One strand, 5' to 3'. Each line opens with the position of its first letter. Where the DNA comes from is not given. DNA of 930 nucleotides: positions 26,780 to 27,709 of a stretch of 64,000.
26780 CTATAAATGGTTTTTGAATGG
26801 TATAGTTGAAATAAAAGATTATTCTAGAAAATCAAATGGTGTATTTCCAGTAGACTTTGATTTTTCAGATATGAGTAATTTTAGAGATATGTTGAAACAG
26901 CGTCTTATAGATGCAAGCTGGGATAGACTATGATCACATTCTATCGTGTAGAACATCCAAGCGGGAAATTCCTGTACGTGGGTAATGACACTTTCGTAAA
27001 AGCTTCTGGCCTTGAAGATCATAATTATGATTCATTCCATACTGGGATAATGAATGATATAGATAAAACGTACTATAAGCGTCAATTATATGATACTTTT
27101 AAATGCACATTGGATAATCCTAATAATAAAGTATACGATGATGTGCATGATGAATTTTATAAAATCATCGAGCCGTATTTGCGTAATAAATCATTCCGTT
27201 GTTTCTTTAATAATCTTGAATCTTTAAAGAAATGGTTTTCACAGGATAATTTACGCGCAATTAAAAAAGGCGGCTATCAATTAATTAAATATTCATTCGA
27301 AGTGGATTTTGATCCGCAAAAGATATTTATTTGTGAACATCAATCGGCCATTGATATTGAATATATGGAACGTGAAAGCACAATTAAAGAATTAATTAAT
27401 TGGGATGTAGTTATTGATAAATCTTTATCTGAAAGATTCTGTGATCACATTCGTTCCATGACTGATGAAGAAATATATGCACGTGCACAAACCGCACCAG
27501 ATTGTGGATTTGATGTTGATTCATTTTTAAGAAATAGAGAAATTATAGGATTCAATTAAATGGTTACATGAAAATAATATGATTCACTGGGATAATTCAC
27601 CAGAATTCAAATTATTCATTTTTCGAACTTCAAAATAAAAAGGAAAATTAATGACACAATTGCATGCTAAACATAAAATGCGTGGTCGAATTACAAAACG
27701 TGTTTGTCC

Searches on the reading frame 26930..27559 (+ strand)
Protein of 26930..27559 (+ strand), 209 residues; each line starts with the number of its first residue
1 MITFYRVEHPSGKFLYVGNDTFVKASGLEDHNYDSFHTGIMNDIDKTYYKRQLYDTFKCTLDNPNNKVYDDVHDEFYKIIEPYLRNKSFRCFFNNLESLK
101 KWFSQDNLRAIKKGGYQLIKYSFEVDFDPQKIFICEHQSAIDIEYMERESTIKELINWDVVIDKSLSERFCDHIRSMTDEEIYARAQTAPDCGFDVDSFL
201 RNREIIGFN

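Call 50: search_protein_families(library=phrogs, proteins=[window:26930-27559:+], max_evalue=0.0001)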
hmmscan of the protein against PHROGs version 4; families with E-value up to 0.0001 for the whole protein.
window:26930-27559:+ (209 aa): 1 family
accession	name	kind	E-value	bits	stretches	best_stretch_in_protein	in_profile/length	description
phrog_1106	-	unknown function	4.9e-06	27.5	1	4-144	52-170/227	unknown function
